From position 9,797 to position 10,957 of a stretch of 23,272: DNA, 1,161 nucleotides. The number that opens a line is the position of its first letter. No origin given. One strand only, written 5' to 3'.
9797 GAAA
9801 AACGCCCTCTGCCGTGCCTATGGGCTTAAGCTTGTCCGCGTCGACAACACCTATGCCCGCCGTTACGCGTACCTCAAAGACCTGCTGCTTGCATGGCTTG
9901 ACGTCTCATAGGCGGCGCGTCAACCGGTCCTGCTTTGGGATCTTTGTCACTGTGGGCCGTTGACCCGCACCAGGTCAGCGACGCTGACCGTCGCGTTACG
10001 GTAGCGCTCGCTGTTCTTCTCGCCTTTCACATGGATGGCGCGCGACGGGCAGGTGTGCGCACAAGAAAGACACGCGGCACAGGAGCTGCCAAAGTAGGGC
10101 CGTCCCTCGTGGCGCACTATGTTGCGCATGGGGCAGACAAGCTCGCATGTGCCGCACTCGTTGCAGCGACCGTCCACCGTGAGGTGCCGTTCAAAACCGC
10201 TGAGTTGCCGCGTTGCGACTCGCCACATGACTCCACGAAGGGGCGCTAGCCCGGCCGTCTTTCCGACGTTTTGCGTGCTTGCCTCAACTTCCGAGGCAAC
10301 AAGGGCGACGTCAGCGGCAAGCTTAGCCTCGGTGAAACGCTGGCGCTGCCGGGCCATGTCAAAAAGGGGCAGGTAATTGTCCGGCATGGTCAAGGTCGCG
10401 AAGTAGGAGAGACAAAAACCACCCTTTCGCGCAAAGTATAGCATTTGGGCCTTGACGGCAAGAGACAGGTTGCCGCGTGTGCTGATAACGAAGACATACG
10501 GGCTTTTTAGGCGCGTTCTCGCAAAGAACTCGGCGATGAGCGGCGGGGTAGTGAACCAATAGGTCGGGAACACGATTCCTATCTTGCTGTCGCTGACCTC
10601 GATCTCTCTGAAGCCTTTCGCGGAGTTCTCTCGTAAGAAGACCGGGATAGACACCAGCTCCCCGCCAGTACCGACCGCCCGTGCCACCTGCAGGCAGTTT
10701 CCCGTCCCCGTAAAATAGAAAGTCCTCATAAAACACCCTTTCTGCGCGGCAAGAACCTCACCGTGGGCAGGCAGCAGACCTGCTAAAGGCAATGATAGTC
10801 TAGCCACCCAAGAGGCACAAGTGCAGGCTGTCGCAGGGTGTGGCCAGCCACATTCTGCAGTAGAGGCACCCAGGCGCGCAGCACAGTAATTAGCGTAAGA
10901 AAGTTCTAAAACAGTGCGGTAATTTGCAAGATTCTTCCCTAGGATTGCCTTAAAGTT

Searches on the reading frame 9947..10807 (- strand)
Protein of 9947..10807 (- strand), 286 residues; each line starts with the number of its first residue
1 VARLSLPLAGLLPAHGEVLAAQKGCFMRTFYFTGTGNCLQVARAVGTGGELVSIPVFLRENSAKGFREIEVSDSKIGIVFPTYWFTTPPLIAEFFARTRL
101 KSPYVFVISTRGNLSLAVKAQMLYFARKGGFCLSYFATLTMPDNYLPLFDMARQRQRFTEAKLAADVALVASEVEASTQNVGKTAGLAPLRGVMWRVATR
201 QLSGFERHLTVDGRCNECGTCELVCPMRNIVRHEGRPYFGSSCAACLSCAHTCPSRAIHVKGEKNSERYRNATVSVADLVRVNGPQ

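Call 6: search_protein_families(library=pfam, proteins=[window:9947-10807:-], max_evalue=0.001)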
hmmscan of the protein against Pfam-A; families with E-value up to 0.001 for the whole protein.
window:9947-10807:- (286 aa): 7 families
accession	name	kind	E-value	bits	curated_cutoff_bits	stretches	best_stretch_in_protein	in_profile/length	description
PF13187.11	Fer4_9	-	4.9e-06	26.9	27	1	214-258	1-52/52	4Fe-4S dicluster domain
PF13484.11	Fer4_16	-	6.3e-06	27.3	30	0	243-270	2-30/66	4Fe-4S double cluster binding domain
PF13534.11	Fer4_17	-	1.6e-05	25.8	22.2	0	213-227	44-58/61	4Fe-4S dicluster domain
PF00037.32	Fer4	-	3.6e-05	23.8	21.1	0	213-228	6-21/24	4Fe-4S binding domain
PF13237.11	Fer4_10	-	0.00016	22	25.5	0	213-254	7-53/53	4Fe-4S dicluster domain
PF12838.12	Fer4_7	-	0.00022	22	27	0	214-257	1-52/52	4Fe-4S dicluster domain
PF25160.1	LdpA_Fe-S-bd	-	0.00065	19.9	27.6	0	211-232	24-45/49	LdpA Fe-S cluster-binding domain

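Call 84: find_homologous_proteins(query=window:9950-10807:-, max_evalue=1e-20)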
Query window:9950-10807:- (286 aa): 43 proteins with E <= 1e-20 among 3568 candidates.
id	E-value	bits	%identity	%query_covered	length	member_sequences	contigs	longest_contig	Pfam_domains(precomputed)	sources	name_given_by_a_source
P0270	2.2e-173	593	100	91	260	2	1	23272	PF13484.12,PF13534.12,PF13187.12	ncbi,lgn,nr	ncbi:MAG: EFR1 family ferrodoxin [Coriobacteriales bacterium]|nr:EFR1 family ferrodoxin [Coriobacter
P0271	7.9e-81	289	50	90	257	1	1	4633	PF12837.13,PF00037.33,PF13484.12,PF12838.13,PF13237.12,PF13187.12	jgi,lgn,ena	-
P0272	1.7e-78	282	48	92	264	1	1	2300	PF00037.33,PF12838.13,PF13187.12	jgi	jgi:ferredoxin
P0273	1.8e-76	275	46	89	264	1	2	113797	PF12797.13,PF12837.13,PF00037.33,PF13484.12,PF12838.13,PF13237.12,PF13187.12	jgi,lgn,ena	-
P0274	4.3e-76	274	50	90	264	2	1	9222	PF14697.12,PF00037.33,PF13187.12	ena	-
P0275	2.4e-75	271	48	89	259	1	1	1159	PF00037.33,PF13484.12,PF12838.13,PF13187.12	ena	-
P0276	1.2e-72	262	46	90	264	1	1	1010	PF12838.13,PF13187.12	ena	-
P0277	5.0e-72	260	47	90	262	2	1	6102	PF12838.13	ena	-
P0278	1.1e-71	259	47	90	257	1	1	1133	PF00037.33,PF12838.13,PF13187.12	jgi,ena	-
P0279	2.2e-71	258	47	90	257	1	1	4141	PF00037.33,PF13484.12,PF12838.13,PF13183.12,PF13187.12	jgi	jgi:ferredoxin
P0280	6.4e-70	254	45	90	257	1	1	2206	PF13484.12,PF12838.13,PF13187.12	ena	-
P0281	3.5e-45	172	38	90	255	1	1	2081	PF14697.12,PF00037.33,PF13484.12,PF12838.13,PF25160.2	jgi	-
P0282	3.4e-42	163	33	91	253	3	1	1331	PF14697.12,PF12797.13,PF00037.33,PF13484.12,PF12838.13,PF13534.12,PF13237.12,PF13187.12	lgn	-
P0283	5.0e-42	162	35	90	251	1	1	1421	PF12797.13,PF12837.13,PF00037.33,PF13746.12,PF12798.13,PF13484.12,PF12838.13,PF13237.12,PF12800.13,PF13187.12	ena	-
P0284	1.8e-38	150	33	90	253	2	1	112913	PF00037.33,PF12838.13,PF13237.12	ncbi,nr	ncbi:MAG: EFR1 family ferrodoxin [Elusimicrobiota bacterium]|nr:EFR1 family ferrodoxin [Elusimicrobi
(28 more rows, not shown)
